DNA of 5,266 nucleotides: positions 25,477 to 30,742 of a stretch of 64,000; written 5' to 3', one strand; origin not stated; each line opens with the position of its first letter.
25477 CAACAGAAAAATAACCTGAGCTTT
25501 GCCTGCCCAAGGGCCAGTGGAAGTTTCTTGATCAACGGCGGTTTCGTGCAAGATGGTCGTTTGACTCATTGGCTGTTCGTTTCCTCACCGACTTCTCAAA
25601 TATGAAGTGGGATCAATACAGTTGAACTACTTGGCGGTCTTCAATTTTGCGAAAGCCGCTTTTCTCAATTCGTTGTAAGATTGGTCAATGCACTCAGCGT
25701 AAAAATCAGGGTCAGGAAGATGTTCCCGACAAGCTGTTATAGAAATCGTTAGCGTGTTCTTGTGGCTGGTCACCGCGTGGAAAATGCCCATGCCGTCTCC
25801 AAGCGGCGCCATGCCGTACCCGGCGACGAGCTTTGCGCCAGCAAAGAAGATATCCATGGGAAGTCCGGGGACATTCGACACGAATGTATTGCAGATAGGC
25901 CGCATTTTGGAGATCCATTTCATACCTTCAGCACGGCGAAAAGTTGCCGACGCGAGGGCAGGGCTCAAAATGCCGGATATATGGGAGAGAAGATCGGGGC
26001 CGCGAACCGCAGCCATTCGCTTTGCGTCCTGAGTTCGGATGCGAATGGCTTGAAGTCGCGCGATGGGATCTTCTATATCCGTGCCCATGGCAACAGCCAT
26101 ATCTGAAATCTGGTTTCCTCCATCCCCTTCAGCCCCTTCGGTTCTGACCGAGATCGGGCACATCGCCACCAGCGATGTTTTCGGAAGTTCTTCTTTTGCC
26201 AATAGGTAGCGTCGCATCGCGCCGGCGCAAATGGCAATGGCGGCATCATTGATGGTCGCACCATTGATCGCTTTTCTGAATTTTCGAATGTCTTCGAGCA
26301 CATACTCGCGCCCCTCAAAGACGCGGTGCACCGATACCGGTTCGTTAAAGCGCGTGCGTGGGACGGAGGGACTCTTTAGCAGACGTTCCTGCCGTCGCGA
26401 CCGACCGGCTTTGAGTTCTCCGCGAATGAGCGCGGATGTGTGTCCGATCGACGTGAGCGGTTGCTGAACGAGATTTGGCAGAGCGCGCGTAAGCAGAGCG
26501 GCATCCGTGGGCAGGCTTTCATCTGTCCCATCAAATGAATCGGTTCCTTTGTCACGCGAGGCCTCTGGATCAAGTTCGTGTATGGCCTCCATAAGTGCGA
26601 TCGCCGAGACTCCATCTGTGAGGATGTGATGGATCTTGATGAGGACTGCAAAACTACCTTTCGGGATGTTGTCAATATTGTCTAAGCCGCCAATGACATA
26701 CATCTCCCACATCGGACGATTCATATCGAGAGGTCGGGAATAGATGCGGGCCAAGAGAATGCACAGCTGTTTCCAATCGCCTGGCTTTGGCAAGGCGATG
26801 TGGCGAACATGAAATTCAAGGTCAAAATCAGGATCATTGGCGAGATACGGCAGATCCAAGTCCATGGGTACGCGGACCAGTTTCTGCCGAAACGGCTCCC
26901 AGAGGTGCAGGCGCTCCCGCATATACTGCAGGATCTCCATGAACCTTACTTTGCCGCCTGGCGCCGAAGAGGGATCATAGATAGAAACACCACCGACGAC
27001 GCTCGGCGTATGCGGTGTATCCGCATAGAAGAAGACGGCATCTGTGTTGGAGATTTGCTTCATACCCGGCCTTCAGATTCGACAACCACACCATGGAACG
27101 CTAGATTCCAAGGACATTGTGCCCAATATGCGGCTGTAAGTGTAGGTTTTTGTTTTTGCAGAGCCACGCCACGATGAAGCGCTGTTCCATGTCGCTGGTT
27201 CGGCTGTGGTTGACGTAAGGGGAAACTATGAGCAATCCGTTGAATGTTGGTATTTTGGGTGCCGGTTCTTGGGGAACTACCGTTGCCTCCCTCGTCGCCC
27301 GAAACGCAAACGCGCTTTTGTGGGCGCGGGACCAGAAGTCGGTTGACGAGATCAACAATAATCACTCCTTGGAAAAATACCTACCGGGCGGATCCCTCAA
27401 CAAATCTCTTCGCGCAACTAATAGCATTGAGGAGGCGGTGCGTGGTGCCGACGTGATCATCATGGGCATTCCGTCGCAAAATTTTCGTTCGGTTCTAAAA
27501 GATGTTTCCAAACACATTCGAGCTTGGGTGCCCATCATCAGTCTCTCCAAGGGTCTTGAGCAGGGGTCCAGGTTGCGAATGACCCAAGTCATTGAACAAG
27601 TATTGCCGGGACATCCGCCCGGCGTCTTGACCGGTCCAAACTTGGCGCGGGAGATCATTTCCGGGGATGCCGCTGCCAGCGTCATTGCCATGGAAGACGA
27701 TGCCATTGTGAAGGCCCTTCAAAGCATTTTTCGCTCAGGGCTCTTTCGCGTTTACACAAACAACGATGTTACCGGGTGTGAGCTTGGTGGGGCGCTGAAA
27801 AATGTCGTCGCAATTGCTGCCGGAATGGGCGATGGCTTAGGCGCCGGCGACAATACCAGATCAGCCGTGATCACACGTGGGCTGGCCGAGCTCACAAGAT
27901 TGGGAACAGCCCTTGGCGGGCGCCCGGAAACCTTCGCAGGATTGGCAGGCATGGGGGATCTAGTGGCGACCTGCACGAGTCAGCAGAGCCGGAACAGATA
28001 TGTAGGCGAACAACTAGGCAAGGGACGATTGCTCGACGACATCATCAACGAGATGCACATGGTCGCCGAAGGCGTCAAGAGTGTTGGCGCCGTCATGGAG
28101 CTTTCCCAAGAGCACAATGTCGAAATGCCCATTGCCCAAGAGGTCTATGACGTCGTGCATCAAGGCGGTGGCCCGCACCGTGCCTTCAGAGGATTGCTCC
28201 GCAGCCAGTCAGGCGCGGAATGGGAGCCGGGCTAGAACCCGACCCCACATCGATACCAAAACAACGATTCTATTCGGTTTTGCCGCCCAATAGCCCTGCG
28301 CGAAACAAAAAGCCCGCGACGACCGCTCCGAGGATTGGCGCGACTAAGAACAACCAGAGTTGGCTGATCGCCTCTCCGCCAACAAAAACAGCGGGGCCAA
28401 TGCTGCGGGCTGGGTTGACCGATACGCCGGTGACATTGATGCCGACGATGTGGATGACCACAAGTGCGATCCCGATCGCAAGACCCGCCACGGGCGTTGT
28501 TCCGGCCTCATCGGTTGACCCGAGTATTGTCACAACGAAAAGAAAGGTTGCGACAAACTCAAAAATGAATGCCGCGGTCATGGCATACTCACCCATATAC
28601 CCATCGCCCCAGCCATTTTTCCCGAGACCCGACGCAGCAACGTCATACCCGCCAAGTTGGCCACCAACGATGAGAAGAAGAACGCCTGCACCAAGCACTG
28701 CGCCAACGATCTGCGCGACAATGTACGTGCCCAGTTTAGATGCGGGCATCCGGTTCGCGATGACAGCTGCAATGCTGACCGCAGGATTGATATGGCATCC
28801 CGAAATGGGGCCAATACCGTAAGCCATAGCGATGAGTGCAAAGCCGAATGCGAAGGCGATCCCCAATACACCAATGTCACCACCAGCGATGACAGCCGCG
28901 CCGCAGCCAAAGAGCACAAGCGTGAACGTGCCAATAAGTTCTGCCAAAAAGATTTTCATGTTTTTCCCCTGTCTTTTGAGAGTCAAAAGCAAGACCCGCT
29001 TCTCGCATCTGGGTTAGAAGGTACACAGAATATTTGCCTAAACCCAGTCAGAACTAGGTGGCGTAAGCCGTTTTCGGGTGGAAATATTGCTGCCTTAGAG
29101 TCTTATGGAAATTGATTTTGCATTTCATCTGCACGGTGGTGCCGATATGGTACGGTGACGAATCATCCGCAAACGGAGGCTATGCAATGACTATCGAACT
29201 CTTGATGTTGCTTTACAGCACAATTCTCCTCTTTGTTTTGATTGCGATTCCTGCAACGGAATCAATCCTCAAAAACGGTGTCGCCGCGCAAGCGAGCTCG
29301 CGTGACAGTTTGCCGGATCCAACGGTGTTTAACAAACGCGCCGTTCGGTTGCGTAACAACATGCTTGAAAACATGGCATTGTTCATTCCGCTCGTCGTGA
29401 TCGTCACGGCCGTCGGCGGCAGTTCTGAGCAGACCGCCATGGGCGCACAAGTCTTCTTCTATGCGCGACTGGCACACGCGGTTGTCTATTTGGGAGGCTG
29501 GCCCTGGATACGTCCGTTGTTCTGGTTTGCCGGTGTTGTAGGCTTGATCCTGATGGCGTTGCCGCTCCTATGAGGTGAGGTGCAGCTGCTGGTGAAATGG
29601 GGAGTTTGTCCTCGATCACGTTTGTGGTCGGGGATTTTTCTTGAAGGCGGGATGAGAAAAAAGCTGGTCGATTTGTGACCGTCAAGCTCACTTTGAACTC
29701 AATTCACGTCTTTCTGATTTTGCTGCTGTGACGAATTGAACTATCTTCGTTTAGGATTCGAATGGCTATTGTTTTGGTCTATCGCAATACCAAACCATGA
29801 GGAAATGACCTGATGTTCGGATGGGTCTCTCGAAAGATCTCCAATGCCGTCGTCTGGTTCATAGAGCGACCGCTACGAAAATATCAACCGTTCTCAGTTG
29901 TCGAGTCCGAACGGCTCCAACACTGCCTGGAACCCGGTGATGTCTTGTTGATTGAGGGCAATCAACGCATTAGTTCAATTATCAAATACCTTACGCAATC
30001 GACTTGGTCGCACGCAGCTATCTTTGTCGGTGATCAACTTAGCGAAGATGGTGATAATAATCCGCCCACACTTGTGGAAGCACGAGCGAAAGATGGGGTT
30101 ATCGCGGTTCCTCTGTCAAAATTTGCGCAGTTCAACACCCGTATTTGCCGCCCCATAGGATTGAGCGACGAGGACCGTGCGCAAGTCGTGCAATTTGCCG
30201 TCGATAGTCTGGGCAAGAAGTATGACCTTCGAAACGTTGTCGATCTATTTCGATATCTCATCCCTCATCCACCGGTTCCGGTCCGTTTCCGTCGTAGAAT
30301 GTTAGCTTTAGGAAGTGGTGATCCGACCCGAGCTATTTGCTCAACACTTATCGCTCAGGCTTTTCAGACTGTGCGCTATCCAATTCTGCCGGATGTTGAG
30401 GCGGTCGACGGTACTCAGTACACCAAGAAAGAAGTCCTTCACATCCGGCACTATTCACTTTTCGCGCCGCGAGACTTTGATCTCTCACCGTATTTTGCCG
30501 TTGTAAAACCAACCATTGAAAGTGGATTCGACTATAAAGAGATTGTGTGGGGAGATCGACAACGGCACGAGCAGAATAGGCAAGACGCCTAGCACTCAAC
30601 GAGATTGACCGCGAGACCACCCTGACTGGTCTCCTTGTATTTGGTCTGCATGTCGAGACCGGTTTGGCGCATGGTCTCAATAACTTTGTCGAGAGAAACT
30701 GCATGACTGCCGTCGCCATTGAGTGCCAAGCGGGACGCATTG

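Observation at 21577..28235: Compact Kennedy-pathway cassette for neutral-lipid (TAG / wax ester) synthesis: gpsA <-> WS/DGAT-plsB-(HAD::plsC)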

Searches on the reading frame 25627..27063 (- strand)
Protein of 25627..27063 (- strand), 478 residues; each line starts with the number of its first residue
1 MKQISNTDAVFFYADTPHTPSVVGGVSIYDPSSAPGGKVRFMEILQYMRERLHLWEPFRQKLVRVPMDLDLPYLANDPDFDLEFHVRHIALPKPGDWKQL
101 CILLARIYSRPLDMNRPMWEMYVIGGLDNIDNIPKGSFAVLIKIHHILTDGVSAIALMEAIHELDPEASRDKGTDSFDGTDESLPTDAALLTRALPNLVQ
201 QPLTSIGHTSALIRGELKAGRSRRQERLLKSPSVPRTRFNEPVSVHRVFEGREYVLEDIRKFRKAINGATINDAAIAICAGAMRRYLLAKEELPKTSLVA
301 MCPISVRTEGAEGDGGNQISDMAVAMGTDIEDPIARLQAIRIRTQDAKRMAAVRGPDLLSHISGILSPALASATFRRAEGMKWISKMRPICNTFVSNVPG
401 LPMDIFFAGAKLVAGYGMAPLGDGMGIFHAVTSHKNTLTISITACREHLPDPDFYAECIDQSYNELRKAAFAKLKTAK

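Call 3: search_protein_families(library=pfam, proteins=[window:25627-27063:-])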
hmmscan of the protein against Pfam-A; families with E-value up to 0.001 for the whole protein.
window:25627-27063:- (478 aa): 2 families
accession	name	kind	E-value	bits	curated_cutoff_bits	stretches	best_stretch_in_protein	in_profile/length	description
PF03007.21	WS_DGAT_cat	-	8e-58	196.7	23.6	1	5-274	2-262/263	Wax ester synthase/diacylglycerol acyltransferase catalytic domain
PF06974.18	WS_DGAT_C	-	2.3e-26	93.1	20.7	1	316-466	2-144/145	WS/DGAT C-terminal domain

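Call 4: search_protein_families(library=ncbifam, proteins=[window:25627-27063:-])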
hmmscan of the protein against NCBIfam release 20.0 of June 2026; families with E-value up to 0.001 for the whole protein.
window:25627-27063:- (478 aa): 1 family
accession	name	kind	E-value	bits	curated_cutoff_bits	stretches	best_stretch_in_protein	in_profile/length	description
TIGR02946.1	acyl_WS_DGAT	subfamily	1.6e-117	393.2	309.95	1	5-470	2-453/453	wax ester/triacylglycerol synthase family O-acyltransferase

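Call 31: search_solved_structures(query=window:25627-27063:-, max_evalue=0.01, show_alignments=1)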
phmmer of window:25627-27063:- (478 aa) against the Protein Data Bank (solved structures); distinct sequences matched with E-value up to 0.01: 2.
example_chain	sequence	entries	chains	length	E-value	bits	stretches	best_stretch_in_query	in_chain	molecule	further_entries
6chj_A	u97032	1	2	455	3.5e-47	164.3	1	3-467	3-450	Diacylglycerol O-acyltransferase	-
7nxg_A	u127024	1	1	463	3.8e-43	150.9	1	7-452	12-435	O-acyltransferase WSD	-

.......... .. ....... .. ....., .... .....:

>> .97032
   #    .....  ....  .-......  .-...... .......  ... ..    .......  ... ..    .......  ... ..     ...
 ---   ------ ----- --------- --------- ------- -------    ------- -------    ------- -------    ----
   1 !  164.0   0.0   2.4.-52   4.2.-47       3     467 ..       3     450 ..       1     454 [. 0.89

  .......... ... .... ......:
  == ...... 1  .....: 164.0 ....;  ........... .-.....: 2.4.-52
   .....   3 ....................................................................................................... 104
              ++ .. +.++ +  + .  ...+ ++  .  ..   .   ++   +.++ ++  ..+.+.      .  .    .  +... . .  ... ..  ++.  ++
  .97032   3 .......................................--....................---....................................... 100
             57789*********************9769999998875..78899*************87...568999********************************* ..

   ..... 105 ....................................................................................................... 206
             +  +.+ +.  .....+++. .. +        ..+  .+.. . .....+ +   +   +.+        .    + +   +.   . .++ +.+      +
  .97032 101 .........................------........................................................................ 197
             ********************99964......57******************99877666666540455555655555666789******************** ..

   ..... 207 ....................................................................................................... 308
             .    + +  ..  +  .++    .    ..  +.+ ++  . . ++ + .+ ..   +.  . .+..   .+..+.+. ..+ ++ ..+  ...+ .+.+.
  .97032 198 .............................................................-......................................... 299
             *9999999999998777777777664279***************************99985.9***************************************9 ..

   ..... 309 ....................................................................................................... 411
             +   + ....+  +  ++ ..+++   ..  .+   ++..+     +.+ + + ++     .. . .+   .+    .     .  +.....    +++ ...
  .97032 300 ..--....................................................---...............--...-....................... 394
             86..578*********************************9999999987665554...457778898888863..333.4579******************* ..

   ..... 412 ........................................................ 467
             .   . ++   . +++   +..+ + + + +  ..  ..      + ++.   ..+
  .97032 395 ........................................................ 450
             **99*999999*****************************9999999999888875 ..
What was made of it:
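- The closest solved structure is the Marinobacter enzyme (call 31).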

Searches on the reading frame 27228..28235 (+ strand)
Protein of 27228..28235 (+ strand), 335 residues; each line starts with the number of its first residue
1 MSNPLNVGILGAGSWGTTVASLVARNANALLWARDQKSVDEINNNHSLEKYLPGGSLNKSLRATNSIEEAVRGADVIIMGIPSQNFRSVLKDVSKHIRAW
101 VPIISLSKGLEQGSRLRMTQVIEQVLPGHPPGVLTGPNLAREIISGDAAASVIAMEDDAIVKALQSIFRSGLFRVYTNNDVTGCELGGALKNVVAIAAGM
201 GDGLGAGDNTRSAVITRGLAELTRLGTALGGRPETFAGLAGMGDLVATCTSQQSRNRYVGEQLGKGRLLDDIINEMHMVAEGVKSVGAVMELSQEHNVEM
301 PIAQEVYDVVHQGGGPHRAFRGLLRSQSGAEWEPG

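Call 3: search_protein_families(library=pfam, proteins=[window:27228-28235:+])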
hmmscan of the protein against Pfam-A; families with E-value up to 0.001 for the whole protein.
window:27228-28235:+ (335 aa): 6 families
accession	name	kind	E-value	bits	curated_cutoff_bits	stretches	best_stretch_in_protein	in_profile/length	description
PF07479.19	NAD_Gly3P_dh_C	-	5e-57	192.5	25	1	180-319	1-140/142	NAD-dependent glycerol-3-phosphate dehydrogenase C-terminus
PF01210.29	NAD_Gly3P_dh_N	-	1.7e-46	158.6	23.1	1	7-159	2-156/158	NAD-dependent glycerol-3-phosphate dehydrogenase N-terminus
PF20618.3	GPD_NAD_C_bact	-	1.7e-23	83.3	27.6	1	240-306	1-66/66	Bacterial GPD, NAD-dependent C-terminal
PF03807.23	F420_oxidored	-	7e-08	33.4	21.6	1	7-107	2-92/94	NADP oxidoreductase coenzyme F420-dependent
PF02558.23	ApbA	-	1.1e-07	32.1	22.2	1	7-128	1-121/150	Ketopantoate reductase PanE/ApbA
PF02153.23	PDH_N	-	0.0001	22.3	26.5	1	60-130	33-103/154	Prephenate dehydrogenase, nucleotide-binding domain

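Call 4: search_protein_families(library=ncbifam, proteins=[window:27228-28235:+])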
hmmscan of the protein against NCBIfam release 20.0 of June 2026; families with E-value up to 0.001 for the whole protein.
window:27228-28235:+ (335 aa): 19 families
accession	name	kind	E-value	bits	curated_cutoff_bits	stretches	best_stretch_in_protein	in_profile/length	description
NF009098.0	PRK12439.1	equivalog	1.2e-151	504.9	436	1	4-333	7-337/341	NAD(P)H-dependent glycerol-3-phosphate dehydrogenase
NF000942.0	PRK00094.1-4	subfamily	6.6e-123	410.1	257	1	6-331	4-332/334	NAD(P)H-dependent glycerol-3-phosphate dehydrogenase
NF000941.0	PRK00094.1-3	equivalog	6.8e-108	360.9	423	1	6-331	3-332/336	NAD(P)H-dependent glycerol-3-phosphate dehydrogenase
NF000940.0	PRK00094.1-2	subfamily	1e-106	357.2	202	1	6-331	2-328/330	NAD(P)H-dependent glycerol-3-phosphate dehydrogenase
NF000946.0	PRK00094.2-4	equivalog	2.1e-99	332.7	455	1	1-325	1-326/342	NAD(P)H-dependent glycerol-3-phosphate dehydrogenase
NF000944.0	PRK00094.2-2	equivalog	4e-91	305.6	603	1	5-314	21-330/371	NAD(P)H-dependent glycerol-3-phosphate dehydrogenase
NF000939.0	PRK00094.1-1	equivalog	1.9e-85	286.9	473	1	3-328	4-332/339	NAD(P)H-dependent glycerol-3-phosphate dehydrogenase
NF011211.0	PRK14618.1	equivalog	7.4e-85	285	489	1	5-326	5-323/328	NAD(P)H-dependent glycerol-3-phosphate dehydrogenase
NF011212.0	PRK14619.1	equivalog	3.5e-82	276.1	377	1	62-327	37-303/309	NAD(P)H-dependent glycerol-3-phosphate dehydrogenase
TIGR03376.1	glycerol3P_DH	equivalog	9.8e-69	232.1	285.5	1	7-313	2-332/342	glycerol-3-phosphate dehydrogenase (NAD(+))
NF000943.0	PRK00094.2-1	equivalog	3.1e-63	214.1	400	1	6-325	2-294/296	NAD(P)H-dependent glycerol-3-phosphate dehydrogenase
NF011213.0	PRK14620.1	equivalog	3.6e-62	210.4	478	1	6-312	2-313/326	NAD(P)H-dependent glycerol-3-phosphate dehydrogenase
NF000947.0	PRK00094.2-5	equivalog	2.2e-56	191.7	251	1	5-313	5-317/323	NAD(P)H-dependent glycerol-3-phosphate dehydrogenase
NF000945.0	PRK00094.2-3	equivalog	2.6e-43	149.1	491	1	7-316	3-340/352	NAD(P)H-dependent glycerol-3-phosphate dehydrogenase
TIGR00745.1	apbA_panE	subfamily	2.4e-10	40.2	141.35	1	7-311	2-299/305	2-dehydropantoate 2-reductase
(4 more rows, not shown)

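Call 15: find_encoding_contigs(protein=window:27228-28235:+, flank=10000, max_places=4)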
Protein window:27228-28235:+ (335 aa): no gene with exactly this product is on record in the collection.
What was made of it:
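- Tried and rejected: An exact-sequence look-up of the window GpsA in public assemblies found nothing (call 15).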

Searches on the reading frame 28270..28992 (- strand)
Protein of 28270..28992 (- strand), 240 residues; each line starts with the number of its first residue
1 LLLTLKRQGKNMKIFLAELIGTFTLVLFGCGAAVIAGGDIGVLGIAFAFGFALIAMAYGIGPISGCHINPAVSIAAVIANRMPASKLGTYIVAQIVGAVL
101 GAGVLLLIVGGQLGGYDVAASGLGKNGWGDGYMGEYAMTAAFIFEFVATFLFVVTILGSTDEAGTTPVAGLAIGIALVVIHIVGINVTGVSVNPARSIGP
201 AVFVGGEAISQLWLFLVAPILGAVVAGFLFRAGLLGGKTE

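Call 16: search_protein_families(library=pfam, proteins=[window:28270-28992:-], max_evalue=0.00001)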
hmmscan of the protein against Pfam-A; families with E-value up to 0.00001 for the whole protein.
window:28270-28992:- (240 aa): 1 family
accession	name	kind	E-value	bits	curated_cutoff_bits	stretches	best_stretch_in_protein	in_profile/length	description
PF00230.25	MIP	-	4.9e-47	161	25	1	10-230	6-222/222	Major intrinsic protein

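Call 86: search_protein_families(library=ncbifam, proteins=[window:28270-28992:-], max_evalue=1e-10)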
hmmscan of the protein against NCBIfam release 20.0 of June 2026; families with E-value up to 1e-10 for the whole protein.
window:28270-28992:- (240 aa): 2 families
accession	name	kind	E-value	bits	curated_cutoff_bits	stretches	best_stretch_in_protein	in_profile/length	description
NF003838.0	PRK05420.1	equivalog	7.9e-72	241.5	256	1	13-232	3-225/231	aquaporin Z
TIGR00861.1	MIP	subfamily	5.2e-50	170.3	171.25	1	17-230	1-224/224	MIP family channel protein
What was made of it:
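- Tried and rejected: Glycerol facilitator next to gpsA: the MIP gene at 28270-28992 is aquaporin-Z-like (241.5 bits against a cut-off of 256), not GlpF (call 86).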

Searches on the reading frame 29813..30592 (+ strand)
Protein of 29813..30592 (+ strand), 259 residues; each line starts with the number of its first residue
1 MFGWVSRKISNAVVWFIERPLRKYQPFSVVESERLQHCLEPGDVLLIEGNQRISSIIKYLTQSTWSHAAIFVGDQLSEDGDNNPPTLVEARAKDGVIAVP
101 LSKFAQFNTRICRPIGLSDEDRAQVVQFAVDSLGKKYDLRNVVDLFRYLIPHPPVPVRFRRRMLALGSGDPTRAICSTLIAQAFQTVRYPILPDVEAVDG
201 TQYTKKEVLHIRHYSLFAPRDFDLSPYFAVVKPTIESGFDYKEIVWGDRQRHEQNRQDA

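Call 3: search_protein_families(library=pfam, proteins=[window:29813-30592:+])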
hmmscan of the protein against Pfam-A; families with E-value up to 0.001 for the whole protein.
window:29813-30592:+ (259 aa): 1 family
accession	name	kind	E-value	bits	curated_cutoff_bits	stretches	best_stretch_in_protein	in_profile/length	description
PF05708.18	Peptidase_C92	-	3.9e-13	50.2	27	1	39-140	2-99/166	Permuted papain-like amidase enzyme, YaeF/YiiX, C92 family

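Call 4: search_protein_families(library=ncbifam, proteins=[window:29813-30592:+])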
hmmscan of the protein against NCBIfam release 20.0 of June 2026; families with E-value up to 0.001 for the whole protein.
window:29813-30592:+ (259 aa): 1 family
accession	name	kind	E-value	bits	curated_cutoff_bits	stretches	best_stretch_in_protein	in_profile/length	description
NF008552.0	PRK11479.1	equivalog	1.4e-08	34.2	279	1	37-191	63-222/274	YaeF family permuted papain-like enzyme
